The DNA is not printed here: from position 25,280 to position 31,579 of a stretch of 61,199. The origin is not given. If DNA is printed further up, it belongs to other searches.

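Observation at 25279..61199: Tandem pair of ~6,000-aa paralogous giant lipoprotein genes fills 58% of the window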

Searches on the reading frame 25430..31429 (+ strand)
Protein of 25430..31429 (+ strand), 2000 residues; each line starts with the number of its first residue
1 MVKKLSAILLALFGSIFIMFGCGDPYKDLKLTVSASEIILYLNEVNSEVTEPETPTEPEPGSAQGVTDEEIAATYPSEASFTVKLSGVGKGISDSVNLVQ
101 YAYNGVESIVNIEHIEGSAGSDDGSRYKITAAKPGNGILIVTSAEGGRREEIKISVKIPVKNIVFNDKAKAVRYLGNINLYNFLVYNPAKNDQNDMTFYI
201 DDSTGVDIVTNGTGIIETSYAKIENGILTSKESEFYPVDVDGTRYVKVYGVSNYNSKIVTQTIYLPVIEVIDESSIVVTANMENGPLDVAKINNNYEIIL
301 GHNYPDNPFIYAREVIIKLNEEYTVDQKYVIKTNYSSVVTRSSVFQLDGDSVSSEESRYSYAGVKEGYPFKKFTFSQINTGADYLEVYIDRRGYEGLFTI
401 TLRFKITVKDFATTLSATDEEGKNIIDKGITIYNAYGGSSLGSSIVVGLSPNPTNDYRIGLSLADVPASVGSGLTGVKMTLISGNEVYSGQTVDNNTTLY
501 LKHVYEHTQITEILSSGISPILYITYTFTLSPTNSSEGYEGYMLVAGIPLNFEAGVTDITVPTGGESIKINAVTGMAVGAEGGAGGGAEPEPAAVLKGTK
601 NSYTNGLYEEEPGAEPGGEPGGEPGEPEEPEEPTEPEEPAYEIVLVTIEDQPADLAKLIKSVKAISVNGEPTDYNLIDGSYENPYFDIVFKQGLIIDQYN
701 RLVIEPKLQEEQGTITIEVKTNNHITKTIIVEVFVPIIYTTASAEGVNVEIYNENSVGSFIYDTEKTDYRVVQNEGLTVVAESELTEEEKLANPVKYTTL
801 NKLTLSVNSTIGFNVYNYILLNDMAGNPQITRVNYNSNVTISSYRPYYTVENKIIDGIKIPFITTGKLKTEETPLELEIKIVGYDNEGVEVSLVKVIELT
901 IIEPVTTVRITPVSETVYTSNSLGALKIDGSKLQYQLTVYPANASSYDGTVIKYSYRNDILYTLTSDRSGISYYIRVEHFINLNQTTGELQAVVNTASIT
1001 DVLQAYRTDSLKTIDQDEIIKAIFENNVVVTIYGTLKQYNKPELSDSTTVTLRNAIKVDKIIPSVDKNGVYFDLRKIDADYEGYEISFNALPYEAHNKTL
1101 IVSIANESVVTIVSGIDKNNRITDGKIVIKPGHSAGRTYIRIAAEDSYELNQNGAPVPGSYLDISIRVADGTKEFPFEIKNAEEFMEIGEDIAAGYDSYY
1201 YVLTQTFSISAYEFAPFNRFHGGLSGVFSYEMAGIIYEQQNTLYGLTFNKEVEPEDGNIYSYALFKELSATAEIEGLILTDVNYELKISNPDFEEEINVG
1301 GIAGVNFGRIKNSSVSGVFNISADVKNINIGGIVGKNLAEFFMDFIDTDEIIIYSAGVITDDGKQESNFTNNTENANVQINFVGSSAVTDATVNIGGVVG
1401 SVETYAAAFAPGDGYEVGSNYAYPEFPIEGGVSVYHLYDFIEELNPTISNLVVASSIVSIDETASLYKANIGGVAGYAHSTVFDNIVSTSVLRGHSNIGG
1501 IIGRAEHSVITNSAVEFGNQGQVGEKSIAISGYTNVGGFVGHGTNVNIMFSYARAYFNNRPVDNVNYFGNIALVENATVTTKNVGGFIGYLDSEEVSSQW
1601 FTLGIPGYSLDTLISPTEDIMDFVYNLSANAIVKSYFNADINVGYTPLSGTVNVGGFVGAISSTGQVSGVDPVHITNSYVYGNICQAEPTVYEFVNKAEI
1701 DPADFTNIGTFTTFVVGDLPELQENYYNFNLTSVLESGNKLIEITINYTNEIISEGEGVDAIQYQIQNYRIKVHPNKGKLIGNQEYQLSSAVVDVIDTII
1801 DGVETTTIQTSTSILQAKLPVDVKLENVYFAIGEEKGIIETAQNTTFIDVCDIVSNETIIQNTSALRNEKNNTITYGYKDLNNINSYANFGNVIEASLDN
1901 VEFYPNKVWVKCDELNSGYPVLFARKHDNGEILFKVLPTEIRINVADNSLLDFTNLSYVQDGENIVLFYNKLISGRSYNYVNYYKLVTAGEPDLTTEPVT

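Call 48: search_solved_structures(query=A4, max_evalue=1)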
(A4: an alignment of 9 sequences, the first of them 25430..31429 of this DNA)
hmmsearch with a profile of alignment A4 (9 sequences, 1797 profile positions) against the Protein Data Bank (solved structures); distinct sequences matched with E-value up to 1: 0.

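Call 93: search_protein_families(library=pfam, alignment_id=A4, max_evalue=0.01)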
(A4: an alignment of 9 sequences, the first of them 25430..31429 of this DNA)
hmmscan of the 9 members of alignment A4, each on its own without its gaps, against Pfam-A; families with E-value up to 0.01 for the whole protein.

A. member 1, window:25430-31429:+ (2000 aa): 1 family
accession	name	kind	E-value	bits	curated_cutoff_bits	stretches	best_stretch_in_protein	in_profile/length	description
PF07581.17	Glug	-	6.3e-06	26.7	20.5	0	1298-1321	4-27/28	The GLUG motif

B. families by the number of members that match (of 9 scanned): 2 families
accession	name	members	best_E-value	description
PF07581.17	Glug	4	2.9e-07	The GLUG motif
PF19643.4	DUF6146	1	0.0022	Family of unknown function (DUF6146)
